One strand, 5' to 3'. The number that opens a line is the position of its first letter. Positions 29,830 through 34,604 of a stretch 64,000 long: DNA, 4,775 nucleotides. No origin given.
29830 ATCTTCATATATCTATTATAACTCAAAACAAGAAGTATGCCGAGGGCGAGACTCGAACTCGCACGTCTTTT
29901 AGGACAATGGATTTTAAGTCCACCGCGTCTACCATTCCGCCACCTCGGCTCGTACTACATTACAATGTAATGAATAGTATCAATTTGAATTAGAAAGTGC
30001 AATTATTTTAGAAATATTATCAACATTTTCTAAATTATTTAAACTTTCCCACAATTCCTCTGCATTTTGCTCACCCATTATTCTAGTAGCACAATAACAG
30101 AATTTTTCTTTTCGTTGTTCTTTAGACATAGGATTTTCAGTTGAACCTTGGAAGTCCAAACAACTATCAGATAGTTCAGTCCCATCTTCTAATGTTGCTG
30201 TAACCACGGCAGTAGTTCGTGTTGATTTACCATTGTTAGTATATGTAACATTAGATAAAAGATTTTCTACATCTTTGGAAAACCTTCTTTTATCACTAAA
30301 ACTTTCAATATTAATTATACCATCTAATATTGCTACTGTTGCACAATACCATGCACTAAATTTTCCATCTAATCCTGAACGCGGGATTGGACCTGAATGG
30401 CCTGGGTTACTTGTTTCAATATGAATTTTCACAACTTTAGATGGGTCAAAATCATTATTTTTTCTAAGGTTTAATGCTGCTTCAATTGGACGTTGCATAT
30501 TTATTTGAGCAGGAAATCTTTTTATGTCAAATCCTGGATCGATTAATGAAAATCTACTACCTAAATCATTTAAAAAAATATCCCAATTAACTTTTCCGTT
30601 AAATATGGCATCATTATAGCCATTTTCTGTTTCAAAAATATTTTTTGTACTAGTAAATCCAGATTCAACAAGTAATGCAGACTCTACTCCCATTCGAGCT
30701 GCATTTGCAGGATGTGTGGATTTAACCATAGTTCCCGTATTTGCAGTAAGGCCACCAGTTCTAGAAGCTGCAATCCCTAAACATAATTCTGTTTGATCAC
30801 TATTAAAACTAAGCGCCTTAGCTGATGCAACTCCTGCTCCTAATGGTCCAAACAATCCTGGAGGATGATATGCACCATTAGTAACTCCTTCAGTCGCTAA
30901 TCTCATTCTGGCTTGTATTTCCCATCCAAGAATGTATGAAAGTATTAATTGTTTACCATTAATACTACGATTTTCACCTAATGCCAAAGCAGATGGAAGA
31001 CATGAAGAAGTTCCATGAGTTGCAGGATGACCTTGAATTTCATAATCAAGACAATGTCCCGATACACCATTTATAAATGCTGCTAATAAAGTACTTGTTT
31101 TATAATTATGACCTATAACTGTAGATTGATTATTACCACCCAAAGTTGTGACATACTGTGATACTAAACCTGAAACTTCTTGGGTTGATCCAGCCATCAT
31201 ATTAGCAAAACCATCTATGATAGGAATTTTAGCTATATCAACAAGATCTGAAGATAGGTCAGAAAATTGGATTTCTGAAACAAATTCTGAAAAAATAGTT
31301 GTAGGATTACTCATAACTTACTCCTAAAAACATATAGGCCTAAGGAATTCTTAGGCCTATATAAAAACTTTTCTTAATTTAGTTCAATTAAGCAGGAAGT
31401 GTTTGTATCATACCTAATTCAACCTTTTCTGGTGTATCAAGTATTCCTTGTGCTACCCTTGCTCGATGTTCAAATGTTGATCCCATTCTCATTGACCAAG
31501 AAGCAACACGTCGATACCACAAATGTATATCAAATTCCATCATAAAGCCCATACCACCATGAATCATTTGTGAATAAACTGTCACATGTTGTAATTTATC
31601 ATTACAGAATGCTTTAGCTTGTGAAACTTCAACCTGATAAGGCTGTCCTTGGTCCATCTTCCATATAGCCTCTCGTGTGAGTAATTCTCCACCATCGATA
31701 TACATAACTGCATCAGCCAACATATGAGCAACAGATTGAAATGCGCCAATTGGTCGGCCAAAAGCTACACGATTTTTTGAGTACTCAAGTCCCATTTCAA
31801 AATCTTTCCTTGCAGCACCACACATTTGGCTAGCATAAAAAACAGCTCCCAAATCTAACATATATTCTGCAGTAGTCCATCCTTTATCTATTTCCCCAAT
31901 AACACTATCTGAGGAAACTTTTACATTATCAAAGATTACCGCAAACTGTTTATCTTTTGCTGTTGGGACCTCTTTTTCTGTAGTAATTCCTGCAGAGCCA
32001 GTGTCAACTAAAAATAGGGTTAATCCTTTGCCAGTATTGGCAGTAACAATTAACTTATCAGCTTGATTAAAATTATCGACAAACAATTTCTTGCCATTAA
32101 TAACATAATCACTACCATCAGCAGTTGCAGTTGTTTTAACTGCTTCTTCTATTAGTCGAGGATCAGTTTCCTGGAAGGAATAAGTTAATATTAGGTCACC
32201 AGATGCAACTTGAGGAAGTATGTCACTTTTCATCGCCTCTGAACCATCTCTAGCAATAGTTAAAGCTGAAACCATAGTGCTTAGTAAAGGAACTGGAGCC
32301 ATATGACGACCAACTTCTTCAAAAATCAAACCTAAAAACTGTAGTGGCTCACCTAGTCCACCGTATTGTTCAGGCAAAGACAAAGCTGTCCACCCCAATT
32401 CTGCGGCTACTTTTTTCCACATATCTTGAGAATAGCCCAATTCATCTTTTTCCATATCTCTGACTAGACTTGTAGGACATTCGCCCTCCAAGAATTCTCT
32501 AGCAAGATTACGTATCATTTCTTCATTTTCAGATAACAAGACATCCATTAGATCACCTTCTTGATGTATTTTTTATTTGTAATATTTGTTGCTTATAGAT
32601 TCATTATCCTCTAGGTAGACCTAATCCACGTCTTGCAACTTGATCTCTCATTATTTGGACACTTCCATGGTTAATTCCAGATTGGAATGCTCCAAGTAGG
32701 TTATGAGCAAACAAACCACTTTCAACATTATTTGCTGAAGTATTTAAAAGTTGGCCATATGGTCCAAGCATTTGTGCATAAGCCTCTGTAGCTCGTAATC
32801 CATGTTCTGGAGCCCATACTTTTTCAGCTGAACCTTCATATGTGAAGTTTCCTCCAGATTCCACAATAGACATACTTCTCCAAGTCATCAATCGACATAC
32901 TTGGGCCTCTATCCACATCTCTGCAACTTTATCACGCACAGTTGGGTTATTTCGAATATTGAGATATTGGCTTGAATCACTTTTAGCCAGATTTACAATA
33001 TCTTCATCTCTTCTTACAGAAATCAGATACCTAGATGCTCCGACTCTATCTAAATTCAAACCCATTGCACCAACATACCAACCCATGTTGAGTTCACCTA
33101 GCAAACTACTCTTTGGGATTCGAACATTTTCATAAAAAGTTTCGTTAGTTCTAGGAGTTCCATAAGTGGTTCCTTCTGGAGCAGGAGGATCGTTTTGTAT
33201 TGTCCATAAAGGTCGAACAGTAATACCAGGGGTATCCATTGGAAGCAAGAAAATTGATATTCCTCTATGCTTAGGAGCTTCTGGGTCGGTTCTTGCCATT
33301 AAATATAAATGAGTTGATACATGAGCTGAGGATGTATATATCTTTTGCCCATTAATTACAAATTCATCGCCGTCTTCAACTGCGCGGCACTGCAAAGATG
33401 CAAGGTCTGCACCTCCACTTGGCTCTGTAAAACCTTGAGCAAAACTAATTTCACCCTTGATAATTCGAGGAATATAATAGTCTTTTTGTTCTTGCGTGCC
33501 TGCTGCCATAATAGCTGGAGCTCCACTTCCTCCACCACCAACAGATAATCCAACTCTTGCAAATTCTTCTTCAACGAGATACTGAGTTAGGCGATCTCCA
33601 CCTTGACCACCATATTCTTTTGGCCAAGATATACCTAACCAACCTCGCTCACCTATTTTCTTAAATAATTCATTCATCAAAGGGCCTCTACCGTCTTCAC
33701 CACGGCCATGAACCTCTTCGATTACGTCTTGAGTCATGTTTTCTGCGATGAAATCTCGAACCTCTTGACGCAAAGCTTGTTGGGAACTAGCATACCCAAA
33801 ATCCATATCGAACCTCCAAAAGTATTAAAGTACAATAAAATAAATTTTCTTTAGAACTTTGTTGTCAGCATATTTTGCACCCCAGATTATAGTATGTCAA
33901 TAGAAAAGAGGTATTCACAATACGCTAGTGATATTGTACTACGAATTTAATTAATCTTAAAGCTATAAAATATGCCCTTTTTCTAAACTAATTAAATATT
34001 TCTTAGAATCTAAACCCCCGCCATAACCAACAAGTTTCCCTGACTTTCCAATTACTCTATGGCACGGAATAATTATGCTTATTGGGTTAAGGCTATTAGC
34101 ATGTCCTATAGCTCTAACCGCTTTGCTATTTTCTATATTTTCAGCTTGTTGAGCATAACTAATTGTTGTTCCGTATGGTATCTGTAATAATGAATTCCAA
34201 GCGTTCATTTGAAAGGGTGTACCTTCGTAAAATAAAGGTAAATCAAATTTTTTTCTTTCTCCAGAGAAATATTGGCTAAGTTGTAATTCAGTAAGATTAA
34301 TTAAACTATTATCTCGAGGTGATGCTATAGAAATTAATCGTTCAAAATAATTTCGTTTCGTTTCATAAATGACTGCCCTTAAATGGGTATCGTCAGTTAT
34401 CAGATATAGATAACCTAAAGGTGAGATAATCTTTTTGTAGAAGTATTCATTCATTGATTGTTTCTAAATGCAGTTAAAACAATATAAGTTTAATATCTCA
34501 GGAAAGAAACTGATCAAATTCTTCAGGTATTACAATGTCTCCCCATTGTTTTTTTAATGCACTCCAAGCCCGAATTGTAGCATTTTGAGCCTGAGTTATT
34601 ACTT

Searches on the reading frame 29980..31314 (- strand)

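Call 48: search_protein_families(library=pfam, proteins=[window:29980-31314:-], max_evalue=0.00001)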
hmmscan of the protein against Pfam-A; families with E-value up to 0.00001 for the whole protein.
window:29980-31314:- (444 aa): 2 families
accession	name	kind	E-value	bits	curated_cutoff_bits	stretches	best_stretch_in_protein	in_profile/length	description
PF03972.19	MmgE_PrpD_N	-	5.4e-52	176.9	32.1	1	8-241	3-239/244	MmgE/PrpD N-terminal domain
PF19305.4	MmgE_PrpD_C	-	5.2e-24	85.4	32.1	1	267-428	1-171/173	MmgE/PrpD C-terminal domain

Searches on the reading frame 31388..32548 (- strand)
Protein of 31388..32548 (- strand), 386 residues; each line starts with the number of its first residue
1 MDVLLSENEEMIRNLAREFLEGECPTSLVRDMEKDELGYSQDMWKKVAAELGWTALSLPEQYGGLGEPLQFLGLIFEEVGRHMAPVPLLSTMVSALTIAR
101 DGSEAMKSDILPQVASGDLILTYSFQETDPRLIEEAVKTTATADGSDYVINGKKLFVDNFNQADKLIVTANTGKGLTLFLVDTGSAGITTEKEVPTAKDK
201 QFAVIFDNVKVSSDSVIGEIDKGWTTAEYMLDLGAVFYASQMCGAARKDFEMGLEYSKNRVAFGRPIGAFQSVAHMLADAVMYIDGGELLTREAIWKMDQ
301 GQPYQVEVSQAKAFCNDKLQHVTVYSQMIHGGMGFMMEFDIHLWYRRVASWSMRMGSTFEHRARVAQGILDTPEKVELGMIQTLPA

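Call 48: search_protein_families(library=pfam, proteins=[window:31388-32548:-], max_evalue=0.00001)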
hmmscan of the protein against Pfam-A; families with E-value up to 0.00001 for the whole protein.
window:31388-32548:- (386 aa): 3 families
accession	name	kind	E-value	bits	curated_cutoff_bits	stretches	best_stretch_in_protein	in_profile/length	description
PF00441.29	Acyl-CoA_dh_1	-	1.2e-24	87.6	22.4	1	221-369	1-149/150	Acyl-CoA dehydrogenase, C-terminal domain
PF02771.21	Acyl-CoA_dh_N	-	7.9e-21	75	22.9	1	6-118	1-113/113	Acyl-CoA dehydrogenase, N-terminal domain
PF02770.24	Acyl-CoA_dh_M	-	2.8e-09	37.5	33.3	1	136-209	15-97/97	Acyl-CoA dehydrogenase, middle domain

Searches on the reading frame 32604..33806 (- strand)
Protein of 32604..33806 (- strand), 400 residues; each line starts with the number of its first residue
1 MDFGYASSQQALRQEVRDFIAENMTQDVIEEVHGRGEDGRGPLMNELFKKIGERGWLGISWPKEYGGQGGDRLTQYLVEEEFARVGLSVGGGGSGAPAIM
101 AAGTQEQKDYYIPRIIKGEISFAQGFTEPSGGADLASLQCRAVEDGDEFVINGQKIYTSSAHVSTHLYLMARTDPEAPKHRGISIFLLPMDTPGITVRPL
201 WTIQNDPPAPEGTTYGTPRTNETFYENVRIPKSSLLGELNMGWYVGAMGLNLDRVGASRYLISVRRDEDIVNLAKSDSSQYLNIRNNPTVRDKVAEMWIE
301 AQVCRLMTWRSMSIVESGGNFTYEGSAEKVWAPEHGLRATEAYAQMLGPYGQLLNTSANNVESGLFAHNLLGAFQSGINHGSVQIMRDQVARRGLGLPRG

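Call 48: search_protein_families(library=pfam, proteins=[window:32604-33806:-], max_evalue=0.00001)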
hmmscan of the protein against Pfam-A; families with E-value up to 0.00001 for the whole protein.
window:32604-33806:- (400 aa): 3 families
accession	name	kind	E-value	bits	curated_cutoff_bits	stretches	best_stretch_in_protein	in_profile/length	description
PF02771.21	Acyl-CoA_dh_N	-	1.2e-24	87.3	22.9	1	8-119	3-113/113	Acyl-CoA dehydrogenase, N-terminal domain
PF02770.24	Acyl-CoA_dh_M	-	2.2e-19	69.8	33.3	1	123-202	1-80/97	Acyl-CoA dehydrogenase, middle domain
PF00441.29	Acyl-CoA_dh_1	-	3.1e-14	53.8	22.4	1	240-394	1-149/150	Acyl-CoA dehydrogenase, C-terminal domain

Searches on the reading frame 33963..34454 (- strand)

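Call 48: search_protein_families(library=pfam, proteins=[window:33963-34454:-], max_evalue=0.00001)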
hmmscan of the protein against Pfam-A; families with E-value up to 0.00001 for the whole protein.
window:33963-34454:- (163 aa): 2 families
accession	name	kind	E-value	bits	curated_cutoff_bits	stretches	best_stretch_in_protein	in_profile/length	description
PF01035.26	DNA_binding_1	-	1.2e-29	102.4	27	1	80-159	1-80/81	6-O-methylguanine DNA methyltransferase, DNA binding domain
PF02870.21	Methyltransf_1N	-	1.8e-08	35.2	21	1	5-74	2-69/71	6-O-methylguanine DNA methyltransferase, ribonuclease-like domain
